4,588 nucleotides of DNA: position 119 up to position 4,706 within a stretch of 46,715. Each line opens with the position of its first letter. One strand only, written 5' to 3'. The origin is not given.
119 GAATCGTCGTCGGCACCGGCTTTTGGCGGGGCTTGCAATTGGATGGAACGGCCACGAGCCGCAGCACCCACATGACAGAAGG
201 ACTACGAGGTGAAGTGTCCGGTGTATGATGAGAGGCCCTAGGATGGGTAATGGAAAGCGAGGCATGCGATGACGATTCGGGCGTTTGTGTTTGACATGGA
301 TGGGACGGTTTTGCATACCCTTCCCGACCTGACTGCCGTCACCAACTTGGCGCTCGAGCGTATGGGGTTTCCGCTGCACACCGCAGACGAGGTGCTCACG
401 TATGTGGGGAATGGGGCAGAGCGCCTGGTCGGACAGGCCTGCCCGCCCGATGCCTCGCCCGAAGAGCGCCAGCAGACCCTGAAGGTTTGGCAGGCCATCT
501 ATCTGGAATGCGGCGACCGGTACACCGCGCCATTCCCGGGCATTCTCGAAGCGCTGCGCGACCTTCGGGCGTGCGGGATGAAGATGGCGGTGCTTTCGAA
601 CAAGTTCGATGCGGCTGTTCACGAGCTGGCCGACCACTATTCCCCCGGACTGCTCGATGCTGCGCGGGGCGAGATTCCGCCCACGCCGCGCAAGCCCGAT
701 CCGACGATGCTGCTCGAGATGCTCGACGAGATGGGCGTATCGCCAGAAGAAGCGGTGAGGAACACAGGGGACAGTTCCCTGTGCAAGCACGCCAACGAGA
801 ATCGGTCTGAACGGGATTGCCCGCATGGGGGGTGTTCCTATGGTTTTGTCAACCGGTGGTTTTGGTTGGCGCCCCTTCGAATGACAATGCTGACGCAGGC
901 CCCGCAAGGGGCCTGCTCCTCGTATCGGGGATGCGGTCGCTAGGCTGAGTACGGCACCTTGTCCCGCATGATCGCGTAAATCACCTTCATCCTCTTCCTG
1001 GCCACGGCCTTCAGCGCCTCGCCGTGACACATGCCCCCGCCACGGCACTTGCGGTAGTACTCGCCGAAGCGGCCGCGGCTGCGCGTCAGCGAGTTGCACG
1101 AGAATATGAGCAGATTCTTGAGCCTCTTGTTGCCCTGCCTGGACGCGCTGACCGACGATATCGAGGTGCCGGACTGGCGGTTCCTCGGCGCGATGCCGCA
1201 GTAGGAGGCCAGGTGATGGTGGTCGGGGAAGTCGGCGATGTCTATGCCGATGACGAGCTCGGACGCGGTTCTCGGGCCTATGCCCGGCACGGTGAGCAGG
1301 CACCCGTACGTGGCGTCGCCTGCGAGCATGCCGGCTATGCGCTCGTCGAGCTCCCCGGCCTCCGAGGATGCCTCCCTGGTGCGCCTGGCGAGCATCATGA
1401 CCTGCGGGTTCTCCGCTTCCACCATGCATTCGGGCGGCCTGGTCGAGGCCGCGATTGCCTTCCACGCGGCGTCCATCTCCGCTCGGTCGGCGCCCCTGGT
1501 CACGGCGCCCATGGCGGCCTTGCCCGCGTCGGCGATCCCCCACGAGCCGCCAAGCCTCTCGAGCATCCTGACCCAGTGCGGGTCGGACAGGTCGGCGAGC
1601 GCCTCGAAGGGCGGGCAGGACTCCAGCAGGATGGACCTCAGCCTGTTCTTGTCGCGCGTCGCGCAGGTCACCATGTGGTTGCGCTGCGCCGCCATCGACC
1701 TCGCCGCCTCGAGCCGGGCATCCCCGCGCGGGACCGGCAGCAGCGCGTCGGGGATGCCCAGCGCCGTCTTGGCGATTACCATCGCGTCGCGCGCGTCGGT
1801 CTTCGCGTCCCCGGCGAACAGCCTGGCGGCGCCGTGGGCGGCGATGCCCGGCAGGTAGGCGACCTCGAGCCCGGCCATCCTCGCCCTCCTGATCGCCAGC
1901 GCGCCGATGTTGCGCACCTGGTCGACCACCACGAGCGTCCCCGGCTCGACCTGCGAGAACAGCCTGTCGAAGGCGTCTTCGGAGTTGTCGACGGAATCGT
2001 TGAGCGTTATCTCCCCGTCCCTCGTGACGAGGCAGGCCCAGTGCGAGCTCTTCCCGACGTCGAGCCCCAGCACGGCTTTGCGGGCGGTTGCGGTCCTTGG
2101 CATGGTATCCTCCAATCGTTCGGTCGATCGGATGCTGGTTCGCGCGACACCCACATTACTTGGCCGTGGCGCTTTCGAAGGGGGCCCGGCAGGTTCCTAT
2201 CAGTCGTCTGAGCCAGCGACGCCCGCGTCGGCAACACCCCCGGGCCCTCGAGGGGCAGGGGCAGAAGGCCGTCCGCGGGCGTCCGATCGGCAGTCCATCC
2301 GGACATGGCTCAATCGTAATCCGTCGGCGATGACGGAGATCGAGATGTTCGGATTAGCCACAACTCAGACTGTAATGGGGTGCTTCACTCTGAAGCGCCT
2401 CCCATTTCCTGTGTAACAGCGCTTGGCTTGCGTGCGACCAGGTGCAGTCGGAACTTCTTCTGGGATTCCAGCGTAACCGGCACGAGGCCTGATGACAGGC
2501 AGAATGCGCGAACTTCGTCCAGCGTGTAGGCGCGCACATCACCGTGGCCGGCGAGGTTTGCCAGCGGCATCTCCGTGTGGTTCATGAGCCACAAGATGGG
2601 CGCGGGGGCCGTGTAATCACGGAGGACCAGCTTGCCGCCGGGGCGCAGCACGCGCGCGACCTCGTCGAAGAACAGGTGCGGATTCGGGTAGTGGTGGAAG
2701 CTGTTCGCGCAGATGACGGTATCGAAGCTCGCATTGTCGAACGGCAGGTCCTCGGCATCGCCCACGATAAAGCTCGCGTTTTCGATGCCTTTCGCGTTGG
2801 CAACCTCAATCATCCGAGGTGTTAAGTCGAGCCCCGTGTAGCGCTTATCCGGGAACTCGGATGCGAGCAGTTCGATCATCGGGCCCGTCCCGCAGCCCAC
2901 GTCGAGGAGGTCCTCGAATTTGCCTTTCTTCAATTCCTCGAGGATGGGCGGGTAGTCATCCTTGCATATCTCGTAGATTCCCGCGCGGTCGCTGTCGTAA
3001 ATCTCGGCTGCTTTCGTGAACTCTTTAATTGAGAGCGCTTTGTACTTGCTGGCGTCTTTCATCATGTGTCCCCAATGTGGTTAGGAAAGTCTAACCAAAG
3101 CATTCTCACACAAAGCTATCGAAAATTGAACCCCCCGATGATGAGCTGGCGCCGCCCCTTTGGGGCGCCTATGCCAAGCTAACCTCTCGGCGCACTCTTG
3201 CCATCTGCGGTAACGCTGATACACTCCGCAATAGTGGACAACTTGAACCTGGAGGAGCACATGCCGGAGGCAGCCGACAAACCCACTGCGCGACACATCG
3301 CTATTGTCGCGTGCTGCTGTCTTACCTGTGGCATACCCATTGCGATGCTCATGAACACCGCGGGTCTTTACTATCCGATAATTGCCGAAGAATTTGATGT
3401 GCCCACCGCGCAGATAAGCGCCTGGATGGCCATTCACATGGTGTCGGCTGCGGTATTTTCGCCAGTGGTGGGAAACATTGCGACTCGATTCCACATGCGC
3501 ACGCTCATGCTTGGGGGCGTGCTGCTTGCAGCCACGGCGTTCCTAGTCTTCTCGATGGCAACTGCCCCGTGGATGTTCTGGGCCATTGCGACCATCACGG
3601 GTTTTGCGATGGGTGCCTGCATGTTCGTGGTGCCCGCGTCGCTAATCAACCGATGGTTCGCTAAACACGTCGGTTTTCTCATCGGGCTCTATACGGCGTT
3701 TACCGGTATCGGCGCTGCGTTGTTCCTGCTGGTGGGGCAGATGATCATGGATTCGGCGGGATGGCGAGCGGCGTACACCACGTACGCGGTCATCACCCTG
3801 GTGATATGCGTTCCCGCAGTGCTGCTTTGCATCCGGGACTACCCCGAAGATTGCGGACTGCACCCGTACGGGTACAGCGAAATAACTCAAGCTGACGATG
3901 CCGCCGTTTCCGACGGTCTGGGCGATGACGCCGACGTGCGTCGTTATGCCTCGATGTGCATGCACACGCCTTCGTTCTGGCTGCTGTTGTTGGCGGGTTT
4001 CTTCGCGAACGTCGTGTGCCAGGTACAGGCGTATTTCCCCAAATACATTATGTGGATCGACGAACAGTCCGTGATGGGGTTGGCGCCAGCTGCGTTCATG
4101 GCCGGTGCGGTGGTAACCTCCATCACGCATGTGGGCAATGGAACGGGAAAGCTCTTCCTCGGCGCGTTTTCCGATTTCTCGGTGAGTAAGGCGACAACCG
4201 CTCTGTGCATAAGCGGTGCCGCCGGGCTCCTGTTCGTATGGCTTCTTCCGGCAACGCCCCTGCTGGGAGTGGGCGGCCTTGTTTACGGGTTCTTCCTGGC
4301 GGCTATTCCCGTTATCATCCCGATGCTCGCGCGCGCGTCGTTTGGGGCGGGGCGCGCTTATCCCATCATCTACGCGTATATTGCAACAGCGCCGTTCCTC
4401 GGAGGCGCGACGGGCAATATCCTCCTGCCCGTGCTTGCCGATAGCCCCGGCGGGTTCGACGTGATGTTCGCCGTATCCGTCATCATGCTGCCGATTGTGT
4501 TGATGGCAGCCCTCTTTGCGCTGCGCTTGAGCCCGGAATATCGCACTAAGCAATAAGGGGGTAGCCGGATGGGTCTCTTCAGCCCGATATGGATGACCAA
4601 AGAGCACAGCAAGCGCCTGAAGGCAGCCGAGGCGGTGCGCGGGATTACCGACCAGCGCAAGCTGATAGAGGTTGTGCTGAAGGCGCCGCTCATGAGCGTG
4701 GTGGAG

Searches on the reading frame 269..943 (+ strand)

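Call 46: search_protein_families(library=pfam, proteins=[window:269-943:+], max_evalue=0.001)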
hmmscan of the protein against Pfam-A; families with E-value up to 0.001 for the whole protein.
window:269-943:+ (224 aa): 4 families
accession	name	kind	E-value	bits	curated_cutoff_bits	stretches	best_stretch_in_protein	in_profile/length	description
PF13419.12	HAD_2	-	2.8e-20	73.6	23.8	1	7-169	2-161/178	Haloacid dehalogenase-like hydrolase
PF00702.32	Hydrolase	-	4.3e-17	63.6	26.4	1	3-163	1-175/191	haloacid dehalogenase-like hydrolase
PF12710.13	HAD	-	0.00017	22.5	27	1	7-125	2-123/189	haloacid dehalogenase-like hydrolase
PF13344.12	Hydrolase_6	-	0.00037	20.9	27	0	86-123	13-50/101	Haloacid dehalogenase-like hydrolase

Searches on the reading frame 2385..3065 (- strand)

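Call 46: search_protein_families(library=pfam, proteins=[window:2385-3065:-], max_evalue=0.001)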
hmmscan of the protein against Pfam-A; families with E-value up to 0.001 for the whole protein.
window:2385-3065:- (226 aa): 15 families
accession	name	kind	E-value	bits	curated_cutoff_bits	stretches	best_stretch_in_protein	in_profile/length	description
PF08241.18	Methyltransf_11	-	3.8e-29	101.6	21.2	1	54-148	1-95/95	Methyltransferase domain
PF13649.12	Methyltransf_25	-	7.9e-27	94.2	27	1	54-144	2-97/97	Methyltransferase domain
PF13847.12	Methyltransf_31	-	2.3e-24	86.1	27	1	52-152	6-113/145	Methyltransferase domain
PF08242.18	Methyltransf_12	-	2.1e-19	70.5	30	1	54-146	1-98/98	Methyltransferase domain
PF13489.12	Methyltransf_23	-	5.1e-19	69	27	1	36-185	11-150/164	Methyltransferase domain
PF01209.24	Ubie_methyltran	-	9.3e-12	45.2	20.1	1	47-153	47-156/233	ubiE/COQ5 methyltransferase family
PF05175.20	MTS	-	8.6e-08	32.4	23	1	42-148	24-138/170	Methyltransferase small domain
PF07021.18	MetW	-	2e-06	28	21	1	36-140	2-102/193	Methionine biosynthesis protein MetW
PF00891.24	Methyltransf_2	-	3.7e-06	26.9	22.3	1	41-150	54-166/210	O-methyltransferase domain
PF03141.22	Methyltransf_29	-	5.4e-06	25.7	23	1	46-148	114-217/506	Putative S-adenosyl-L-methionine-dependent methyltransferase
PF02390.23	Methyltransf_4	-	6e-06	26.3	24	1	53-130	5-84/173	Putative methyltransferase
PF02353.26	CMAS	-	0.00011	22.1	27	1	39-154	52-170/273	Mycolic acid cyclopropane synthetase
PF24675.1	NpmA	-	0.00029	20.6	60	1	45-110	19-92/214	16S rRNA (adenine(1408)-N(1))-methyltransferase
PF05401.17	NodS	-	0.00071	19.9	24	1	45-124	39-117/201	Nodulation protein S (NodS)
PF20922.3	Anamorsin_N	-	0.0008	19.6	27.1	0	109-153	47-92/163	Anamorsin, N-terminal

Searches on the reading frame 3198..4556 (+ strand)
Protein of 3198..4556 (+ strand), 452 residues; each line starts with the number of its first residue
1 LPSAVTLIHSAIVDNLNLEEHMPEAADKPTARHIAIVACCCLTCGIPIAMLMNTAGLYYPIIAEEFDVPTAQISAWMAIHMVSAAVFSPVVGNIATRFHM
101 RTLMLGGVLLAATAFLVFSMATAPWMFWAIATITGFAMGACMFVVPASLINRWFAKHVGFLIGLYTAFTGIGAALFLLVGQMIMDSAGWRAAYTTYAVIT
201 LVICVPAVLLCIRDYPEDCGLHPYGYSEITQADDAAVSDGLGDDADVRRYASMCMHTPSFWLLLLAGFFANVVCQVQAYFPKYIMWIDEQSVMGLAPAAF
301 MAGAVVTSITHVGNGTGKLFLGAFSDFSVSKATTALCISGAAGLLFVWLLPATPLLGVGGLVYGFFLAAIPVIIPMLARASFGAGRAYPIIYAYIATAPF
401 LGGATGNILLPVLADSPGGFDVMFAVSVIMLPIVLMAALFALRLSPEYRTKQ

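Call 46: search_protein_families(library=pfam, proteins=[window:3198-4556:+], max_evalue=0.001)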
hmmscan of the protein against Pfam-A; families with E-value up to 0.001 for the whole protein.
window:3198-4556:+ (452 aa): 1 family
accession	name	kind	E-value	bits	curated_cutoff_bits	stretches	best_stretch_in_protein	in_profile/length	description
PF07690.21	MFS_1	-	4.8e-31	108.4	33.4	1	44-383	4-324/347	Major Facilitator Superfamily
